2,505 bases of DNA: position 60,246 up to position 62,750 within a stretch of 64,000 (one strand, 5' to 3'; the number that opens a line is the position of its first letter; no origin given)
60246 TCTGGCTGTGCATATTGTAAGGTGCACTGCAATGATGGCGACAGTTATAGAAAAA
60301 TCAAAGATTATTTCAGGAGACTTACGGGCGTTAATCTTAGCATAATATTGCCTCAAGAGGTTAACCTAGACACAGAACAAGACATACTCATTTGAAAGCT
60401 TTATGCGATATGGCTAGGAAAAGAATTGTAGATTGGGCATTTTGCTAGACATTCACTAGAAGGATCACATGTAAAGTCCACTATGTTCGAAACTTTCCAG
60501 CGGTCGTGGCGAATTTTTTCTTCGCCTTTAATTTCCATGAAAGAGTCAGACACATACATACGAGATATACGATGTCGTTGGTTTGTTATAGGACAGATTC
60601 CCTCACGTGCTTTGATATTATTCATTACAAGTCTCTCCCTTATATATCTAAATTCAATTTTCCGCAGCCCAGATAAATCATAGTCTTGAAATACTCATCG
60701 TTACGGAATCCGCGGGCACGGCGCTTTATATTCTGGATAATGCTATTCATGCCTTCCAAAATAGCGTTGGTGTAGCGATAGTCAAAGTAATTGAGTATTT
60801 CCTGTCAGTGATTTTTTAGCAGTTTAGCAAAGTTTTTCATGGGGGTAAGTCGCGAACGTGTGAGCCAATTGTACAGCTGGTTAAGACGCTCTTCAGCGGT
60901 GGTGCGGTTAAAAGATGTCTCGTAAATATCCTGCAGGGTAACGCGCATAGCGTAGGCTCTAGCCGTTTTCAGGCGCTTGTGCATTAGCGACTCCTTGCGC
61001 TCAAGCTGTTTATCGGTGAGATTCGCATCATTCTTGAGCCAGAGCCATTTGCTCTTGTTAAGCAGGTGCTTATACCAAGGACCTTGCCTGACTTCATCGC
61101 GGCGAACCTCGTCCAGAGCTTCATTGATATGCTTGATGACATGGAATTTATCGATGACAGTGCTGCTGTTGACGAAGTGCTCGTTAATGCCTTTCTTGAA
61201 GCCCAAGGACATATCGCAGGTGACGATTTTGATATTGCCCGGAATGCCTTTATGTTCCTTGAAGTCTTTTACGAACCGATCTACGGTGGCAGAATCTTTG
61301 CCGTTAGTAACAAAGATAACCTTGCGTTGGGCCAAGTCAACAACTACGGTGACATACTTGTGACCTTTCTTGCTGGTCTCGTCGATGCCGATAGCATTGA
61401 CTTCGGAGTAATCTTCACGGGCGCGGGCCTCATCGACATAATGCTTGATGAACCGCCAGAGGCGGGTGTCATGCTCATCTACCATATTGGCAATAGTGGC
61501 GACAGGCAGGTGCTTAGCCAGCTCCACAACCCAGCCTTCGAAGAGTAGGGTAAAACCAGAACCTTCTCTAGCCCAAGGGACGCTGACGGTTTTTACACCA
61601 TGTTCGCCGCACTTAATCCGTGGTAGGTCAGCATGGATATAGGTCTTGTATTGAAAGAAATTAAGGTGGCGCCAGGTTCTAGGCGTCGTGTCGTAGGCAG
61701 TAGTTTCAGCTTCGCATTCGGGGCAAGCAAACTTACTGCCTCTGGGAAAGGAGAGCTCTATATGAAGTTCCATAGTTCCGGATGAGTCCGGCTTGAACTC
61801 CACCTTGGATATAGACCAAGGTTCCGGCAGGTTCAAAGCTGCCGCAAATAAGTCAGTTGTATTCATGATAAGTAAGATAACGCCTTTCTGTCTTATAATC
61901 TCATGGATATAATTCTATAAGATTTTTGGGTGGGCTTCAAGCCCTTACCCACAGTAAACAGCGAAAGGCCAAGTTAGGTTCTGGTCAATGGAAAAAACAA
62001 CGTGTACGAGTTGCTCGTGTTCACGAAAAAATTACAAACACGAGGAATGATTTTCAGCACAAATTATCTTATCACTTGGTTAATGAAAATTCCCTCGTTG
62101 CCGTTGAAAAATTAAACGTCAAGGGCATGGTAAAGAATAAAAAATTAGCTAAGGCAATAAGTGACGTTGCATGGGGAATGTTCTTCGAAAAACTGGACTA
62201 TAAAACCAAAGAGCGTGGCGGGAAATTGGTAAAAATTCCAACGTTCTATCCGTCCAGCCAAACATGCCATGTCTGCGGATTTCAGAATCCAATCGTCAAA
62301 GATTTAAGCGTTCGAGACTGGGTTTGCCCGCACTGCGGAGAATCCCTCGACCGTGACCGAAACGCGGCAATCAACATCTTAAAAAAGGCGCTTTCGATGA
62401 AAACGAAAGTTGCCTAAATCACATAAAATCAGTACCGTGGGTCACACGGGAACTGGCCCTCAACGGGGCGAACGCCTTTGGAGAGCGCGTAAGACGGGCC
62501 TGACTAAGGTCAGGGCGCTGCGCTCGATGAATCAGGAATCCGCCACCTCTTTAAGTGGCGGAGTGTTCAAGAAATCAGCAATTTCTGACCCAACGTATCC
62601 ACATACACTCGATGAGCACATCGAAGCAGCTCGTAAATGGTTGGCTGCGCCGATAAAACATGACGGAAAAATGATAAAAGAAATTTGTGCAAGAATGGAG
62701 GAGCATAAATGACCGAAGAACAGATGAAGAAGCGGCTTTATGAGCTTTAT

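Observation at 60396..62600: Nested IS elements: an ISL3 transposase with an in-frame TGA inserted at the start of a truncated TnpB with an omega-RNA-like 3' scaffold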

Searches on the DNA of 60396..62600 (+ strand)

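Call 9: search_dna_similar(query=window:60396-62600:+, collection=phages, mode=near, max_rows=20)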
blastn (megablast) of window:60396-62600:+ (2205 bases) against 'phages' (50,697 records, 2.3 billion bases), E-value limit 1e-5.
No match.

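Call 41: search_rna_families(sources=[L017, L097, L025, L029, L031, L036, L021, L019, L026, L034, L037], threshold=evalue, max_evalue=0.1)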
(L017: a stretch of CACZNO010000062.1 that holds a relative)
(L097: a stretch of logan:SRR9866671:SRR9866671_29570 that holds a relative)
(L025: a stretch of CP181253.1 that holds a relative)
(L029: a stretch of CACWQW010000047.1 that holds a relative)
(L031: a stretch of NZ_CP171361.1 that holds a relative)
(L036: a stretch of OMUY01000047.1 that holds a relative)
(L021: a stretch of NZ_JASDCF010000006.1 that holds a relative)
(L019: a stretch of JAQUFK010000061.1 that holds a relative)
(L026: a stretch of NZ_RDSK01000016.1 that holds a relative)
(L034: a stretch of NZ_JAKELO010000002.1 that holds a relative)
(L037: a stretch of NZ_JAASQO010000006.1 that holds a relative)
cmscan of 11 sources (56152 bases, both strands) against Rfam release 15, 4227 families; matches with E-value up to 0.1: 0.
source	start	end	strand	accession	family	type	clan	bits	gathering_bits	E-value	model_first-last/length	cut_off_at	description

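Call 44: build_rna_model(alignment_id=A4)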
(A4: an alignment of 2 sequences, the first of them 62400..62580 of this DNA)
Model R1 built from alignment A4 (2 sequences, 182 columns); structure: RNAalifold consensus.
model positions 182; base pairs 48; branch points 3; effective number of sequences 0.78; information 0.591 bits per position. Calibrated on 0.2 Mb of random sequence (short: E-values are rough).
structure used (alignment columns):
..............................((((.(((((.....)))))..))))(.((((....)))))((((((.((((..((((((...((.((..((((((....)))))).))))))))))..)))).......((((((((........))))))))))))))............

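Call 45: search_with_rna_model(model_id=R1, sources=[window, L017, L018, L019, L020, L021, L022, L023, L024, L025, L026, L027, L028, L029, L030, L031, L032, L033, L034, L035, L036, L037, L038, L039, L040, L041, L042, L043, L044, L045, L046, L047, L048, L049, L050, L051, L052, L053, L054, L055, L056, L057, L058, L059, L060, L061, L062, L063, L064, L065, L066, L067, L068, L069, L070, L071, L072, L073, L074, L075, L076, L077, L078, L079, L080, L081, L082, L083, L084, L085, L086, L087, L088, L089, L090, L091, L092, L093, L094, L095, L096, L097], max_evalue=1, make_alignment=true)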
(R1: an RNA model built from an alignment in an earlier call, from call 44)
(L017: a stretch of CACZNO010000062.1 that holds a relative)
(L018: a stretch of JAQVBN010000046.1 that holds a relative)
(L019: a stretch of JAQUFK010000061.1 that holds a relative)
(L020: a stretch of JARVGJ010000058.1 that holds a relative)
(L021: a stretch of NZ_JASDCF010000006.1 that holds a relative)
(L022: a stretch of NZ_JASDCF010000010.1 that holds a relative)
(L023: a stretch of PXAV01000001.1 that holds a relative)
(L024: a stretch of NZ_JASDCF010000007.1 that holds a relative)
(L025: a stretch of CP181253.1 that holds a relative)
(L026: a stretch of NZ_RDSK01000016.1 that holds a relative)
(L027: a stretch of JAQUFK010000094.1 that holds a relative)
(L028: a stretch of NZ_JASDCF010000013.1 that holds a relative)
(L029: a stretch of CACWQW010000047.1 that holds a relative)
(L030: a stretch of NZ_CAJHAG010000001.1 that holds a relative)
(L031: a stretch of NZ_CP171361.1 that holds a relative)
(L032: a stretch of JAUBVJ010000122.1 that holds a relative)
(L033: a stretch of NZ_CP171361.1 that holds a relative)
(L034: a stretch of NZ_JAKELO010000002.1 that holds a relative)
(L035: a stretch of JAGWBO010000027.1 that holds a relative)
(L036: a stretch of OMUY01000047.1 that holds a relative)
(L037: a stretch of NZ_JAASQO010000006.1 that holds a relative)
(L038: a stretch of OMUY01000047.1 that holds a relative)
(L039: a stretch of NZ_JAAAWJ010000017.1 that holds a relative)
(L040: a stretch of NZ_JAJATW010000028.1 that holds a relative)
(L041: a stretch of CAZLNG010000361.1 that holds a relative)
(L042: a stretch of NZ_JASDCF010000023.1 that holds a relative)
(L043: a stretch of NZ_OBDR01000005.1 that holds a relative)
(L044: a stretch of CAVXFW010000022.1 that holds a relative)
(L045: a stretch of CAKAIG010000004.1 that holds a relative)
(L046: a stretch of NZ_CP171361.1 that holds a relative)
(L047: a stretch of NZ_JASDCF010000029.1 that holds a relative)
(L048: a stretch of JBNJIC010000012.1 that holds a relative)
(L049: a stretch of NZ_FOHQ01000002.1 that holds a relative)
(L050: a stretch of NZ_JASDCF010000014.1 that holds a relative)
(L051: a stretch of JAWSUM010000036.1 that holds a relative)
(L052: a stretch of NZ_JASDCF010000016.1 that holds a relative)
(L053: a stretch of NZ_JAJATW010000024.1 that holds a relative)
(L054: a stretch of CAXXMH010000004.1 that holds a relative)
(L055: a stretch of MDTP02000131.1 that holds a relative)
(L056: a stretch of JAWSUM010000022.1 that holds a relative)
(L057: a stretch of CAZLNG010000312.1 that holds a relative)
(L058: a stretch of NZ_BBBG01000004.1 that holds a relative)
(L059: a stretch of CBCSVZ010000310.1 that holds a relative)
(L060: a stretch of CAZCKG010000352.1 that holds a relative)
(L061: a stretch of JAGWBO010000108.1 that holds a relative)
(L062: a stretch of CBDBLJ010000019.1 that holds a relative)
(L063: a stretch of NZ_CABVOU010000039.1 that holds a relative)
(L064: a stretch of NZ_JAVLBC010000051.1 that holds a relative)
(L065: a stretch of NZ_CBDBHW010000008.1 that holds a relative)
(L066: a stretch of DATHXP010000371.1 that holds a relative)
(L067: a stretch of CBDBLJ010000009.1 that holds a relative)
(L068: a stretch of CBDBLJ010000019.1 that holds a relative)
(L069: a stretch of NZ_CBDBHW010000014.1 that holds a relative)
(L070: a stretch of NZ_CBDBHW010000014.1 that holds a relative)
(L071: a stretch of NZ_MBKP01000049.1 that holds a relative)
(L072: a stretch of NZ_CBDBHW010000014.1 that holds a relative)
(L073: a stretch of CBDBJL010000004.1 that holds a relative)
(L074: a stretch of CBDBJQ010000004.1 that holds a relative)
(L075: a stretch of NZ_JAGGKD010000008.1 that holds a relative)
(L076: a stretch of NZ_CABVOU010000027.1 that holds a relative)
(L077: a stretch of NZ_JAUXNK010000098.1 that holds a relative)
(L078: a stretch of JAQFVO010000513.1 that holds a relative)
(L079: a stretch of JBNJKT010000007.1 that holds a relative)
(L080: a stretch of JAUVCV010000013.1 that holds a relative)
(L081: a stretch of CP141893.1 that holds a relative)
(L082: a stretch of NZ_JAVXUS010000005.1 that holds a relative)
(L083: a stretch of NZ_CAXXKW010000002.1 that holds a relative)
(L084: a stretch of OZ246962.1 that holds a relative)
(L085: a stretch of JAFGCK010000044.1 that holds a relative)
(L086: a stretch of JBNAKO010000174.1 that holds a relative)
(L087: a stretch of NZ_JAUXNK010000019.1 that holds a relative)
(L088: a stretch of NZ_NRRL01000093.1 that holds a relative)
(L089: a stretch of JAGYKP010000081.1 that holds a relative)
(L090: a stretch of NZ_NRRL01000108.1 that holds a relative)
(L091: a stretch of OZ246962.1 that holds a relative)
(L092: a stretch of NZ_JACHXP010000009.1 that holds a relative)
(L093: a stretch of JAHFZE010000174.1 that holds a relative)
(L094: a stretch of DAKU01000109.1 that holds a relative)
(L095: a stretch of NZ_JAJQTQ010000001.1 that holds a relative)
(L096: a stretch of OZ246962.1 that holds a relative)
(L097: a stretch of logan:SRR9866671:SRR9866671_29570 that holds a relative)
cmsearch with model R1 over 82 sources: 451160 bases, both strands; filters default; matches with E-value up to 1: 30.
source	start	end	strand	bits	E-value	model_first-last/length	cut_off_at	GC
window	62400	62580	+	227.8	9.5e-70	1-182/182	no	0.54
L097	3608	3789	+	227.2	1.5e-69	1-182/182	no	0.52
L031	2929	3098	+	52.8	3.4e-14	1-182/182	no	0.51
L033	2929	3097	+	52.3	4.9e-14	1-182/182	no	0.51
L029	2939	3102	+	51.8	7.3e-14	1-182/182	no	0.55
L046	2933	3094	+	47.7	1.4e-12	1-182/182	no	0.54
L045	1703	1865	+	46.2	4.3e-12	1-182/182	no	0.55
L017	2918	3072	+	42.6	6.1e-11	1-182/182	no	0.5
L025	2933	3098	+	41.6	1.3e-10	1-182/182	no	0.53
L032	2875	3050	+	31.1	2.7e-07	1-182/182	no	0.49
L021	2904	3062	+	27.5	3.7e-06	1-182/182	no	0.45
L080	2897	3060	+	27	5.6e-06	1-182/182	no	0.45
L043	2897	3047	+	25.5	1.7e-05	1-182/182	no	0.4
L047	409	567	+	22.5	0.00014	1-182/182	no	0.43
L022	2904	3062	+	22.2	0.00017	1-182/182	no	0.43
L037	2955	3043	+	19.4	0.0014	76-166/182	no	0.71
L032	4380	4564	-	19.3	0.0014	1-182/182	no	0.46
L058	2897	3066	+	18.4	0.0028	1-182/182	no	0.46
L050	2904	3062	+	18.3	0.0031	1-182/182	no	0.45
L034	2917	3060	+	17.8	0.0046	1-182/182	no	0.41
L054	2952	3046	+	17.6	0.0051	74-168/182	no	0.57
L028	2904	3062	+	17.4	0.0058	1-182/182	no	0.44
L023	829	958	+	15.7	0.021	1-182/182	no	0.42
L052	2904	3057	+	15.6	0.023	1-182/182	no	0.45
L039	2902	3061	+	14.4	0.053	1-182/182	no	0.45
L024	2904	3062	+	13.8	0.084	1-182/182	no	0.45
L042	2902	3061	+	12.3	0.24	1-182/182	no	0.45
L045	952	1000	+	10.9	0.67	1-182/182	no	0.29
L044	3380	3470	-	10.9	0.71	76-166/182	no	0.49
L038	1672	1693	+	10.7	0.78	33-54/182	no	0.59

Alignment A5: 30 matches aligned to the model, 336 columns, each read 5' to 3' on its own strand. Consensus structure (alignment columns), stored with it:
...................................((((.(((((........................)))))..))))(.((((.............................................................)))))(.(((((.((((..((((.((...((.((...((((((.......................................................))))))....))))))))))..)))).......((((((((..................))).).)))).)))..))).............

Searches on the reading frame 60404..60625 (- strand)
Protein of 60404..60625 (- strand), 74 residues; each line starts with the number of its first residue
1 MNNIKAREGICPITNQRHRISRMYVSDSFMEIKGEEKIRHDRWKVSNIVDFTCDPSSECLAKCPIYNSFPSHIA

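Call 6: search_protein_families(library=pfam, proteins=[window:60404-60625:-], max_evalue=0.01)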
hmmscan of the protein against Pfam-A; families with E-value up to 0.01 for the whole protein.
window:60404-60625:- (74 aa): 0 families

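Call 7: search_protein_families(library=ncbifam, proteins=[window:60404-60625:-], max_evalue=0.01)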
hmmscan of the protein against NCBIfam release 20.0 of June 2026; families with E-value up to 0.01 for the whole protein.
window:60404-60625:- (74 aa): 0 families

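Call 34: search_protein_families(library=phrogs, proteins=[window:60404-60625:-], max_evalue=0.01)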
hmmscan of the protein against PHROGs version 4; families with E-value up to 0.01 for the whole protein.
window:60404-60625:- (74 aa): 0 families

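Call 80: search_protein_representatives(protein=window:60404-60625:-)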
Query: 74 residues. Proteins with E-value up to 0.001 (for the whole library): 3; up to 1e-10: 1; up to 1e-30: 1. The best 3 are listed.
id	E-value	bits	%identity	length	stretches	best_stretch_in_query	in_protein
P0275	7.9e-43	159.2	95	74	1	1-74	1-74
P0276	1.4e-09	53.8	30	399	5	35-68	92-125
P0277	2.8e-04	37.0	22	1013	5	5-54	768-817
